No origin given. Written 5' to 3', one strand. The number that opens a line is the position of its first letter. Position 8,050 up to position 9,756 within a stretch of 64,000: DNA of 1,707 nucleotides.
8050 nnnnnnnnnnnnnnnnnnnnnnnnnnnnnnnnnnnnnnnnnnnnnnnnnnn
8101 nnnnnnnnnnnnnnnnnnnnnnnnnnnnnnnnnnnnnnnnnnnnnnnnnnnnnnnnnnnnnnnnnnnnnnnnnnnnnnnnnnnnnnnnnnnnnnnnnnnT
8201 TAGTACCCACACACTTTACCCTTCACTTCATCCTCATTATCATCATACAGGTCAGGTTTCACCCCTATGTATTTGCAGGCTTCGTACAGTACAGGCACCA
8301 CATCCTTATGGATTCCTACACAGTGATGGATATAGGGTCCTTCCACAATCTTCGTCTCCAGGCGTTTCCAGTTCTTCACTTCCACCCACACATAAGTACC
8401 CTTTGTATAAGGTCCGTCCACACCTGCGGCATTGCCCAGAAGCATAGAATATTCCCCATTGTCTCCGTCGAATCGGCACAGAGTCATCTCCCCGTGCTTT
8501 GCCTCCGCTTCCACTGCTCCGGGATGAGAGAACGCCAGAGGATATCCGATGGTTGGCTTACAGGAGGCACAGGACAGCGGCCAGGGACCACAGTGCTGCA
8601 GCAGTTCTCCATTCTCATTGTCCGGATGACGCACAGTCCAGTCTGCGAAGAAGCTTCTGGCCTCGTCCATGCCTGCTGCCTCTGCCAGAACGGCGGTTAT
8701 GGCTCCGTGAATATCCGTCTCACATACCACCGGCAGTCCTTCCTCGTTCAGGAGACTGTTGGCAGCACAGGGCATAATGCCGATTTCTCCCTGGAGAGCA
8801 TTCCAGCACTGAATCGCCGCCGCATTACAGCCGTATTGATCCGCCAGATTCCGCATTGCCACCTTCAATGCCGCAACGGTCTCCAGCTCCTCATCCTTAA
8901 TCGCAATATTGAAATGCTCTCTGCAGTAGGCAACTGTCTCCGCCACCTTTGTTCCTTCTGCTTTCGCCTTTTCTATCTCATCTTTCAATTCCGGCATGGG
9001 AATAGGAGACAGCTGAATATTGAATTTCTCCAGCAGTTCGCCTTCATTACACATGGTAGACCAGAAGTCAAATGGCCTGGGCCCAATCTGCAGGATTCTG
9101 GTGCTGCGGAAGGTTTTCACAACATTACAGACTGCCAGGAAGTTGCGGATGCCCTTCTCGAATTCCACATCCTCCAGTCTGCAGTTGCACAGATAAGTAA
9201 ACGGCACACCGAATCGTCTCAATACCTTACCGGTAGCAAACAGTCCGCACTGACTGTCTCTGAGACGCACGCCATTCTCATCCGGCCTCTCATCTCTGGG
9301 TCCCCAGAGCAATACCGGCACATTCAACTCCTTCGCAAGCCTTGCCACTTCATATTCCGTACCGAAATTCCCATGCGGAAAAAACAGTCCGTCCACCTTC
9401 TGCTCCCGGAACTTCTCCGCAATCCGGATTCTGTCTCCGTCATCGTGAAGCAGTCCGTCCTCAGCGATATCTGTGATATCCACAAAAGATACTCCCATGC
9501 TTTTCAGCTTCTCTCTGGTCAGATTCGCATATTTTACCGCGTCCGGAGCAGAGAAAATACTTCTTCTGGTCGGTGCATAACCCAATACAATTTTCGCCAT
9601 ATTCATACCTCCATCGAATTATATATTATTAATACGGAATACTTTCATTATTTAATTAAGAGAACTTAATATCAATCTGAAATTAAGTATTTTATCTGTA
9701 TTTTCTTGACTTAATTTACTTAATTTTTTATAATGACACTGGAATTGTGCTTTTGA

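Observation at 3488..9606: Complete-looking D-apiose release and catabolism operon in a Lachnospiraceae-type genome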

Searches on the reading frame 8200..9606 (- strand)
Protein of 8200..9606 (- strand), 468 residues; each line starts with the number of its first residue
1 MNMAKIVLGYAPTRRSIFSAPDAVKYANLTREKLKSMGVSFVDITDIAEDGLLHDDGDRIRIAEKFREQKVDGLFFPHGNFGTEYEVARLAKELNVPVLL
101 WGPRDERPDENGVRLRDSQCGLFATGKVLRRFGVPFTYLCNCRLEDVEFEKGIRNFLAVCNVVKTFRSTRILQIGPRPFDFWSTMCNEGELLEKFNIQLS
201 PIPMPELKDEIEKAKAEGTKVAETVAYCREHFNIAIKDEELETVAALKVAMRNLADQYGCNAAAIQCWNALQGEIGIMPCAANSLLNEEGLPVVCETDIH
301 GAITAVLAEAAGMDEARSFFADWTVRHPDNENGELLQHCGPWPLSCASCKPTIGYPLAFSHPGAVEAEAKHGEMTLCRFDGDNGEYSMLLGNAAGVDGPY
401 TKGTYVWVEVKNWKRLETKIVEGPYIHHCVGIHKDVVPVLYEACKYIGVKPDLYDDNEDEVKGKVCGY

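Call 3: search_protein_families(library=pfam, proteins=[window:8200-9606:-])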
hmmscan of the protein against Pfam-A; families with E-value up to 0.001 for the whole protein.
window:8200-9606:- (468 aa): 1 family
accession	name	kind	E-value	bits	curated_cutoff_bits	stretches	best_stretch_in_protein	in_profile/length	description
PF02952.23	Fucose_iso_C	-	1.2e-06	28.6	29.3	1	363-450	41-138/143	L-fucose isomerase, C-terminal domain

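Call 4: search_protein_families(library=ncbifam, proteins=[window:8200-9606:-])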
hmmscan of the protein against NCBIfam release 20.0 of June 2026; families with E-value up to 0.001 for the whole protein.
window:8200-9606:- (468 aa): 1 family
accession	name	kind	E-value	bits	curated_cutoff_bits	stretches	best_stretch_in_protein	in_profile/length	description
NF048012.1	SlpQosIsomSftI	equivalog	1.5e-29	103.1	700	1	10-454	6-443/443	sulfoquinovose isomerase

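Call 18: search_solved_structures(query=window:8200-9606:-, max_evalue=0.01)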
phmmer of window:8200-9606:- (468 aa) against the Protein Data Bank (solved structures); distinct sequences matched with E-value up to 0.01: 0.

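Call 22: find_homologous_proteins(query=window:8200-9606:-, max_evalue=0.00001)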
Query window:8200-9606:- (468 aa): 6468 proteins with E <= 0.00001 among 8000 candidates; the best 120 are listed.
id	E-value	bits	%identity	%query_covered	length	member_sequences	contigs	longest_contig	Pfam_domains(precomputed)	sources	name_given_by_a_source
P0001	0.0e+0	1063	70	84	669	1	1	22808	-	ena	-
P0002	0.0e+0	1026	92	100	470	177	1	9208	-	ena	-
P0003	4.6e-290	980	87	99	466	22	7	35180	PF02952.24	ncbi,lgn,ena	-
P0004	1.3e-289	979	88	99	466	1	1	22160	-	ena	-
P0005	1.7e-289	979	88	99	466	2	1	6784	-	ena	-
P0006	3.3e-289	978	87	99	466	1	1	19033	PF02952.24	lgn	-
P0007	6.7e-289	977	87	99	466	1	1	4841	PF02952.24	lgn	-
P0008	1.2e-288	976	87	99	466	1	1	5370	PF02952.24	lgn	-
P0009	3.0e-288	974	87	99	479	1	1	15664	PF02952.24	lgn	-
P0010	1.3e-286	969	86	99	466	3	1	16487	PF02952.24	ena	-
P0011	1.8e-286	969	86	100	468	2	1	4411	-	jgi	-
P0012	1.9e-286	969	87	99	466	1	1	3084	-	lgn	-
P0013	2.5e-286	968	87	99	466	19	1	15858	PF02952.24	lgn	-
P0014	2.9e-286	968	86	99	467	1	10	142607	PF02952.24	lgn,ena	-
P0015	3.8e-286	968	87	99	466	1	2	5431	PF02952.24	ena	-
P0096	6.7e-280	947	84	99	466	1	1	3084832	PF02952.24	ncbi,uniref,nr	ncbi:L-fucose/L-arabinose isomerase family protein [Qiania dongpingensis]|uniref:L-fucose/L-arabinos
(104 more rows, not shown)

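Call 24: find_encoding_contigs(protein=P0096, flank=10000, max_places=2)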
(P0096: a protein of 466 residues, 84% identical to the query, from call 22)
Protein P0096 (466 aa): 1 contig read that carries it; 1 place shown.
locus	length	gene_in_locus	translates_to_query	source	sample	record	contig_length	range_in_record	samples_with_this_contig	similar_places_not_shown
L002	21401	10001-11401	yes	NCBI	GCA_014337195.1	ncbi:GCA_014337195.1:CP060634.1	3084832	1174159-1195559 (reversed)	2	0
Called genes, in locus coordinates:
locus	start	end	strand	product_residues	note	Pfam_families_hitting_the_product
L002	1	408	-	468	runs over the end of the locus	PF13537:GATase_7 (weak)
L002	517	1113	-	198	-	PF13302:Acetyltransf_3, PF00583:Acetyltransf_1 (weak)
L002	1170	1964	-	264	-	PF03848:TehB (weak), PF01209:Ubie_methyltran, PF13489:Methyltransf_23, PF07021:MetW (weak), PF13847:Methyltransf_31, PF08241:Methyltransf_11, PF08242:Methyltransf_12, PF13649:Methyltransf_25, +1 more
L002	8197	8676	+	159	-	-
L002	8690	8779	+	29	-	PF14205:Cys_rich_KTR (weak)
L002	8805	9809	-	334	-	PF00532:Peripla_BP_1, PF13407:Peripla_BP_4, PF13377:Peripla_BP_3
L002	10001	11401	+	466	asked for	PF02952:Fucose_iso_C (weak)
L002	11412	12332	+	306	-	PF13292:DXP_synthase_N, PF00456:Transketolase_N, PF09364:XFP_N (faint), PF00676:E1_dh (weak)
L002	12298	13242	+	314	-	PF02779:Transket_pyr, PF02780:Transketolase_C, PF17147:PFOR_II (weak)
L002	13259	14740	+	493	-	PF00370:FGGY_N, PF02782:FGGY_C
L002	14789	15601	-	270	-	PF03065:Glyco_hydro_57 (faint), PF01522:Polysacc_deac_1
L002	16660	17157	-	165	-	PF00583:Acetyltransf_1, PF13673:Acetyltransf_10, PF13508:Acetyltransf_7, PF08445:FR47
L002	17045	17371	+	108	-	PF13367:PrsW-protease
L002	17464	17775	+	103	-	-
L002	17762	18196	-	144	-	PF02580:Tyr_Deacylase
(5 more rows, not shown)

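Call 25: find_related_loci(query=window:8200-9606:-, collection=genome_contigs, flank=10000)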
Query window:8200-9606:- (468 aa) in genome_contigs; peptide patterns used: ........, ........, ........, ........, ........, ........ (x = any residue, [..] = any of these).
599 stretches matched a pattern (row limit reached: there are more); 569 encode a relative of the query (tblastn E <= 1e-3); the best 80 are kept; 80 distinct loci.
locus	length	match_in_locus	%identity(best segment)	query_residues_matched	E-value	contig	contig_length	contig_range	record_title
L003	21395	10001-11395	93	3-467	0e+0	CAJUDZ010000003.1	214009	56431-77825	MAG TPA_asm: uncultured Lachnospiraceae bacterium isolate MGBC117495 genome assembly, contig: MGBC117495.3, whole genome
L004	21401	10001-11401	88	1-467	0e+0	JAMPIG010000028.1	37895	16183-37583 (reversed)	MAG: Roseburia sp. isolate NALB_7963_7 Scaffold_#28__SCF_028___37895_bp, whole genome shotgun sequence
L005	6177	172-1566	87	3-467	0e+0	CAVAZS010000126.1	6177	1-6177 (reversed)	Lachnospiraceae bacterium isolate SRR8978301_cleanbin_000002 genome assembly, contig: Spades_SRR8978301_contig_1038, who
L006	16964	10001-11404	85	1-468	0e+0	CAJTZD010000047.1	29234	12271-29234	MAG TPA_asm: uncultured Acetatifactor sp. isolate MGBC113998 genome assembly, contig: MGBC113998.47, whole genome shotgu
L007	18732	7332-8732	84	1-467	0e+0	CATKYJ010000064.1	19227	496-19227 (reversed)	MAG TPA_asm: uncultured Acetatifactor sp. isolate MGG03606_1680015490 genome assembly, contig: ERR2844015_8832, whole ge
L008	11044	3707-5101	85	3-467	0e+0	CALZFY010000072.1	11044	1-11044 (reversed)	MAG: uncultured Lachnoclostridium sp. isolate SRR3176534_bin.24_metaWRAP_v1.3_MAG genome assembly, contig: ERZ8974731.28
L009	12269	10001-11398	85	3-467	0e+0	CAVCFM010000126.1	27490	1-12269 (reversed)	bacterium isolate G02640-L1_cleanbin_000035 genome assembly, contig: Spades_G02640-L1_contig_664, whole genome shotgun s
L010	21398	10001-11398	83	2-467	0e+0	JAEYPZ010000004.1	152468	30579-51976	MAG: Bacillota bacterium isolate OH_CBB_215 k127_1399988, whole genome shotgun sequence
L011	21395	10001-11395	84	3-467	0e+0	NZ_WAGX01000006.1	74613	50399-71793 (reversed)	Candidatus Galacturonibacter soehngenii isolate galUA 1601400006, whole genome shotgun sequence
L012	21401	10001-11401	84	1-467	0e+0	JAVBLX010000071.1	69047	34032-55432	MAG: Acetivibrio sp. isolate EPI_MAG_00035 c_000001606937, whole genome shotgun sequence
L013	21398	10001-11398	83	2-467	0e+0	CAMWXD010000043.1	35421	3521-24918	MAG TPA_asm: uncultured Eubacterium sp. isolate SRR14411328_bin.4_metawrap_v1.3_MAG genome assembly, contig: NODE.376_le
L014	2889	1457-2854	84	2-467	0e+0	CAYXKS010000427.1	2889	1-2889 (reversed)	MAG TPA_asm: uncultured Bacteroides sp. isolate SRP287540_co2_154 genome assembly, contig: NODE_39492_length_2889_cov_51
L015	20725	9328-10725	83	2-467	0e+0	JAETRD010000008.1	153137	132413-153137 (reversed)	MAG: Lachnospiraceae bacterium isolate S29_Bin3 scaffold_102, whole genome shotgun sequence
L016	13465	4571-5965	83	3-467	0e+0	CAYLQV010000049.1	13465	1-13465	MAG TPA_asm: uncultured Galactobacillus sp. isolate SRP216815_co1_171 genome assembly, contig: NODE_5823_length_13465_co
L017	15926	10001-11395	83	2-467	0e+0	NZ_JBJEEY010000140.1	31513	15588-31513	MAG: Floccifex sp. isolate LOHA31_bin.024 NODE_647_length_31513_cov_14.570920, whole genome shotgun sequence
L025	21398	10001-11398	82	2-467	0e+0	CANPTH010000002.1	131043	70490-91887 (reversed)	MAG TPA_asm: uncultured Lachnospiraceae bacterium isolate SRR15730520_bin.5_metawrap_v1.3_MAG genome assembly, contig: N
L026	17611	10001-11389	83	2-461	0e+0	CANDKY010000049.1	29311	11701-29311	MAG TPA_asm: uncultured Lachnospiraceae bacterium isolate ERR6760096_bin.23_metawrap_v1.3_MAG genome assembly, contig: E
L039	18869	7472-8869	81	2-467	0e+0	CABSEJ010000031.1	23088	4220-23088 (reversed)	MAG TPA_asm: uncultured Blautia sp. isolate MGYG-HGUT-02215 genome assembly, contig: GUT_GENOME138767_31, whole genome s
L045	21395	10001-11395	81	3-467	0e+0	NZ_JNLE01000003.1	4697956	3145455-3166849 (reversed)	Clostridium sp. KNHs205 BR73DRAFT_scf7180000000014_quiver.3_C, whole genome shotgun sequence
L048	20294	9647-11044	80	2-467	0e+0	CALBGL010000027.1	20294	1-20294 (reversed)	MAG TPA_asm: uncultured Clostridia bacterium isolate ERR318680_bin.42_CONCOCT_v1.1_MAG genome assembly, contig: ERZ17645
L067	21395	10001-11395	79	2-466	0e+0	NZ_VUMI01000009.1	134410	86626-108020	Eisenbergiella porci strain WCA-389-WT-23B seq9, whole genome shotgun sequence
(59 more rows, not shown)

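Call 34: search_protein_representatives(protein=window:8200-9606:-)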
Query: 468 residues. Proteins with E-value up to 0.001 (for the whole library): 2124; up to 1e-10: 992; up to 1e-30: 257. The best 150 are listed.
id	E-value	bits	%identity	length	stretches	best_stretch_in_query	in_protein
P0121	1.2e-236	802.6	74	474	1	4-465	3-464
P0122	5.5e-158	543.2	70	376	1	3-333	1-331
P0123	4.4e-151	520.5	72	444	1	3-311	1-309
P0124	6.5e-135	467.1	46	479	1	6-463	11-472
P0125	4.9e-133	460.9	68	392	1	140-425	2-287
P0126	1.4e-128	446.3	44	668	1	5-459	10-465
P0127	4.5e-127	441.3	70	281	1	3-277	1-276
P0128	2.2e-122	425.8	46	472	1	5-451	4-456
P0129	6.1e-122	424.3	47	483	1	5-453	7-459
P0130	1.2e-118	413.5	66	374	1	194-465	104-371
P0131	2.5e-118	412.4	79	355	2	290-447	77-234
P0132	4.4e-115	401.7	45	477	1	4-462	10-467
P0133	7.5e-114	397.7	41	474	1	4-461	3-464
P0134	7.4e-113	394.4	47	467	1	5-452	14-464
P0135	1.2e-111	390.4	44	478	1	6-462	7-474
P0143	2.4e-99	349.8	38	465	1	5-452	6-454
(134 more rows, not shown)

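Call 36: search_dna_similar(query=window:8200-9606:-, collection=plasmids, mode=protein, max_rows=30, max_evalue=1e-10)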
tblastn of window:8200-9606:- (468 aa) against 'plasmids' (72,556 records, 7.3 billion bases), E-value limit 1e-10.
Records with a match: 14; places in all: 14; records where one place covers at least 80% of the query: 13.
Best place of each record, by identity: 60-80% 3; <60% 11.
By first word of the organism name: Zymomonas 4; Listeria 2; Lactiplantibacillus 2; Monoglobus 1; Klebsiella 1; Sodalis 1; Rahnella 1; Chondrinema 1; Candidatus 1.
By predicted mobility (MOB-suite, as given by PLSDB): non-mobilizable 12; mobilizable 2.
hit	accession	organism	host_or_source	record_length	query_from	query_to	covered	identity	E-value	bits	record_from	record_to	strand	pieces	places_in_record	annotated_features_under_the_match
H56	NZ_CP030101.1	Listeria monocytogenes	Environment,water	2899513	6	467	99%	71.5%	0e+0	701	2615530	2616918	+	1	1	none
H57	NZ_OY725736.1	Monoglobus pectinilyticus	-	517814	3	467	99%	71.0%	0e+0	714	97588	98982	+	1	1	L-fucose/L-arabinose isomerase family protein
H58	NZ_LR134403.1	Listeria monocytogenes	Homo sapiens,Vein blood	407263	3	467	99%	70.8%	0e+0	702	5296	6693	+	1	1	L-fucose/L-arabinose isomerase family protein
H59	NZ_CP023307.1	Lactiplantibacillus plantarum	Homo sapiens,fecal sample,healthy adult ...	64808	5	467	99%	59.8%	0e+0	589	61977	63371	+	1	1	L-fucose/L-arabinose isomerase family protein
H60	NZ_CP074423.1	Lactiplantibacillus plantarum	Scylla serrata,Pure bacterial ...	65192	5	467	99%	59.8%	0e+0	589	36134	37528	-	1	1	L-fucose/L-arabinose isomerase family protein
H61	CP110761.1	Klebsiella pneumoniae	Homo sapiens,urine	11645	63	454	84%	28.8%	1e-37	154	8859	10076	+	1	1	L-fucose/L-arabinose isomerase family protein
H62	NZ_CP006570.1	Sodalis praecaptivus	-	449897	63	454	84%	28.1%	6e-36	149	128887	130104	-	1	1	L-fucose/L-arabinose isomerase family protein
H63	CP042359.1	Rahnella aquatilis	hyacinth,plant,hyacinth bulb, basal ...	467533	63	454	84%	27.4%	2e-35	147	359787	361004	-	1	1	fucose isomerase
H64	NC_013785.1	Zymomonas mobilis subsp. mobilis ZM4 = ATCC 31821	-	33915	8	450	95%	23.9%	8e-14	82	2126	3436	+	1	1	L-fucose/L-arabinose isomerase family protein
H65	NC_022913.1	Zymomonas mobilis subsp. mobilis str. CP4 = NRRL B-14023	-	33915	8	450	95%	23.9%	8e-14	82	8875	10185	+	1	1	L-fucose/L-arabinose isomerase family protein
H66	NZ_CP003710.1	Zymomonas mobilis subsp. mobilis NRRL B-12526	-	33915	8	450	95%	23.9%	8e-14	82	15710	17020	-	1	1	L-fucose/L-arabinose isomerase family protein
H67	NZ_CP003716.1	Zymomonas mobilis subsp. mobilis str. CP4 = NRRL B-14023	-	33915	8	450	95%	23.9%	8e-14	82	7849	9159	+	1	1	L-fucose/L-arabinose isomerase family protein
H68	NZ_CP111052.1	Chondrinema litorale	Seaweed,red alga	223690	54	447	84%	26.6%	9e-33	139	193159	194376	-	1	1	L-fucose/L-arabinose isomerase family protein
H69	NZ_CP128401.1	Candidatus Chlorohelix allophototropha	Single colony of Candidatus Chlorohelix ...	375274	60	430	79%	26.1%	6e-19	98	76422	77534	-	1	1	L-fucose/L-arabinose isomerase family protein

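Call 37: get_annotated_region(hit=H57, flank=12000)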
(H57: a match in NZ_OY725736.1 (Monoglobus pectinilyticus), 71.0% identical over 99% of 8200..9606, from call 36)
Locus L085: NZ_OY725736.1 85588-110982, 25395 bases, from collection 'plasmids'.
description: Monoglobus pectinilyticus strain Ruminococcaceae species TSDC17.2-1.2 plasmid 12, complete sequence
organism: Monoglobus pectinilyticus (NCBI taxid 1981510)
taxonomy: Bacteria; Bacillota; Clostridia; Monoglobales; Monoglobaceae; Monoglobus; Monoglobus pectinilyticus
host: -; source: -; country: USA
typing (MOB-suite, as given by PLSDB): non-mobilizable
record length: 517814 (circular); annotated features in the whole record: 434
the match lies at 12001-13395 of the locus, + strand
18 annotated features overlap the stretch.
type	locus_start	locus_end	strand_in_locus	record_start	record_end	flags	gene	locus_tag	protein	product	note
CDS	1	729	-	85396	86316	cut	-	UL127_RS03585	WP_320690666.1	ribokinase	-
CDS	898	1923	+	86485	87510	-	-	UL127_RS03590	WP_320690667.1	LacI family DNA-binding transcriptional regulator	GO:0006351 - DNA-templated transcription [Evidence IEA]; GO:0045892 - negative regulation of DNA-templated ...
CDS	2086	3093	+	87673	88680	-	-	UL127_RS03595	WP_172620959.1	LacI family DNA-binding transcriptional regulator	GO:0006351 - DNA-templated transcription [Evidence IEA]; GO:0045892 - negative regulation of DNA-templated ...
CDS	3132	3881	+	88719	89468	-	-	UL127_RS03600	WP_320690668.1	glutamine amidotransferase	-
CDS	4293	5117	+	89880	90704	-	-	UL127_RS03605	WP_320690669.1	N-acyl homoserine lactonase family protein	-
CDS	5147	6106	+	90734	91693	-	-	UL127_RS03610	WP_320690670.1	substrate-binding domain-containing protein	-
CDS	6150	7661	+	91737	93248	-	-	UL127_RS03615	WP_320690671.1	sugar ABC transporter ATP-binding protein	-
CDS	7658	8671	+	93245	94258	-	rbsC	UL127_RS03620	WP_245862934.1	ribose ABC transporter permease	-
CDS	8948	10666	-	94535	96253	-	-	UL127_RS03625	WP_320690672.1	extracellular solute-binding protein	-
CDS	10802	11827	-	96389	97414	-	-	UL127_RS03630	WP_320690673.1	LacI family DNA-binding transcriptional regulator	-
CDS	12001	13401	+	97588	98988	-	-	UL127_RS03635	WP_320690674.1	L-fucose/L-arabinose isomerase family protein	-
CDS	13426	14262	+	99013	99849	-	-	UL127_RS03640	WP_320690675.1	transketolase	-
CDS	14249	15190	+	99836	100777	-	-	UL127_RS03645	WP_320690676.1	transketolase C-terminal domain-containing protein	-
CDS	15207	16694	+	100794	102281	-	-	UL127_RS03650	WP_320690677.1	glycerol kinase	GO:0006071 - glycerol metabolic process [Evidence IEA]; GO:0016310 - phosphorylation [Evidence IEA]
CDS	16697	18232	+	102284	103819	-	-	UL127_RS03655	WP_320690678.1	DUF5060 domain-containing protein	-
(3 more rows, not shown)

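Call 38: get_annotated_region(hit=H58, flank=9000)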
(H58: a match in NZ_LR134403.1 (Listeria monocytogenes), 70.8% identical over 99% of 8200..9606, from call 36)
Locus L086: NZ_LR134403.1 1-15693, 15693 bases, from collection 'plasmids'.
description: Listeria monocytogenes strain NCTC7974 plasmid 6, complete sequence
organism: Listeria monocytogenes (NCBI taxid 1639)
taxonomy: Bacteria; Bacillota; Bacilli; Bacillales; Listeriaceae; Listeria; Listeria monocytogenes
host: -; source: Homo sapiens,Vein blood; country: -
typing (MOB-suite, as given by PLSDB): non-mobilizable
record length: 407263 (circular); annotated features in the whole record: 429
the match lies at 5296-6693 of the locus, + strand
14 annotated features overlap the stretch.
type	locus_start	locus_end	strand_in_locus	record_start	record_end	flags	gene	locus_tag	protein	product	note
CDS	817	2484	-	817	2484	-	rnjA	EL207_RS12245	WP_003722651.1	ribonuclease J1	GO:0006397 - mRNA processing [Evidence IEA]; GO:0006364 - rRNA processing [Evidence IEA]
CDS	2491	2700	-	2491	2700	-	-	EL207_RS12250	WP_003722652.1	DNA-dependent RNA polymerase subunit epsilon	GO:0006351 - DNA-templated transcription [Evidence IEA]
CDS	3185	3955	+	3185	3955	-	-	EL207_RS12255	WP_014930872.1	Cof-type HAD-IIB family hydrolase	-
CDS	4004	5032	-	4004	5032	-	-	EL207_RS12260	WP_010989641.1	LacI family DNA-binding transcriptional regulator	-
CDS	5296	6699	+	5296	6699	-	-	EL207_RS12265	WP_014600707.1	L-fucose/L-arabinose isomerase family protein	-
CDS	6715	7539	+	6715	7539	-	-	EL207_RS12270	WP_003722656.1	transketolase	-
CDS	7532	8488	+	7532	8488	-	-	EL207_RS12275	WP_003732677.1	transketolase C-terminal domain-containing protein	-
CDS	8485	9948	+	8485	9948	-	-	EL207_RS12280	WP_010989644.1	glycerol kinase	GO:0006071 - glycerol metabolic process [Evidence IEA]; GO:0016310 - phosphorylation [Evidence IEA]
CDS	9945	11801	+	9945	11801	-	-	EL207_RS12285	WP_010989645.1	PTS beta-glucoside transporter subunit IIBCA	-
CDS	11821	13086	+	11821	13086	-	-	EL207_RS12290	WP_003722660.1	DUF4038 domain-containing protein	-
CDS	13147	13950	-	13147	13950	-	-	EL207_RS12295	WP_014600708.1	DUF817 domain-containing protein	-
CDS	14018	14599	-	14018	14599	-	-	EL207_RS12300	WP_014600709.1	molybdenum cofactor guanylyltransferase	-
CDS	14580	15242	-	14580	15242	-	-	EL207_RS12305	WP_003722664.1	ATP-binding cassette domain-containing protein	-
CDS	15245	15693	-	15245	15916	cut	-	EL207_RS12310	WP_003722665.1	molybdenum ABC transporter permease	-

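Call 44: get_annotated_region(hit=H60, flank=9000)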
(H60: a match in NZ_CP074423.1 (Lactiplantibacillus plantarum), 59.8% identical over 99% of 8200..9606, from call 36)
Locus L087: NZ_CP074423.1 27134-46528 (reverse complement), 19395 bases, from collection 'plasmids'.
description: Lactiplantibacillus plantarum strain L75a plasmid unnamed4, complete sequence
organism: Lactiplantibacillus plantarum (NCBI taxid 1590)
taxonomy: Bacteria; Bacillota; Bacilli; Lactobacillales; Lactobacillaceae; Lactiplantibacillus; Lactiplantibacillus plantarum
host: -; source: Scylla serrata,Pure bacterial culture,South China Sea; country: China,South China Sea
typing (MOB-suite, as given by PLSDB): mobilizable; replicon rep_cluster_167; relaxase MOBP,MOBQ,MOBQ
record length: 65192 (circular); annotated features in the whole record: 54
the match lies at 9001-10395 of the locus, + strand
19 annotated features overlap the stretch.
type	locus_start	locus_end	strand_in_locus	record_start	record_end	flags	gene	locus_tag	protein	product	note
CDS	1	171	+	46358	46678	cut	-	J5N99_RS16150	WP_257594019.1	S-4TM family putative pore-forming effector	-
CDS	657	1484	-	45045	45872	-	-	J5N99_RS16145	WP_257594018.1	IS3 family transposase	-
CDS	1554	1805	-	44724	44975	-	-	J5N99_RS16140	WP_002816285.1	IS3 family transposase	-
CDS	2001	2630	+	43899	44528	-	-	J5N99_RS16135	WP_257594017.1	ETX/MTX2 family pore-forming toxin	-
CDS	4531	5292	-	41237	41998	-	-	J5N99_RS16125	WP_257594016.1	glucose PTS transporter subunit IIA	GO:0009401 - phosphoenolpyruvate-dependent sugar phosphotransferase system [Evidence IEA]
CDS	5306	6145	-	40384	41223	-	-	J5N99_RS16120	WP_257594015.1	PTS transporter subunit EIIC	GO:0009401 - phosphoenolpyruvate-dependent sugar phosphotransferase system [Evidence IEA]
CDS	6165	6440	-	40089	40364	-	-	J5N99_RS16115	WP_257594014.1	PTS transporter subunit EIIB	-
CDS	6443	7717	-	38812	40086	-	-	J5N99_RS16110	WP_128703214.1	DUF4038 domain-containing protein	-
CDS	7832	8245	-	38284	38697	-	-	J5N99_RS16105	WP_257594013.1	substrate-binding domain-containing protein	-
CDS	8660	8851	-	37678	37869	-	-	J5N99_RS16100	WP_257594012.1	LacI family DNA-binding transcriptional regulator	GO:0006355 - regulation of DNA-templated transcription [Evidence IEA]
CDS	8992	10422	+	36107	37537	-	-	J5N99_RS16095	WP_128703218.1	L-fucose/L-arabinose isomerase family protein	-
CDS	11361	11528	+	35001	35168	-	-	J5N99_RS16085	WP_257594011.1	hypothetical protein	-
CDS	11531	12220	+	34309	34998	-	-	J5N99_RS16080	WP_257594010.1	transketolase C-terminal domain-containing protein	-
CDS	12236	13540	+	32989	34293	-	-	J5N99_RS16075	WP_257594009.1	FGGY family carbohydrate kinase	GO:0005975 - carbohydrate metabolic process [Evidence IEA]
CDS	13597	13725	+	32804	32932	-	-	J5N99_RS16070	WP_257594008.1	hypothetical protein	-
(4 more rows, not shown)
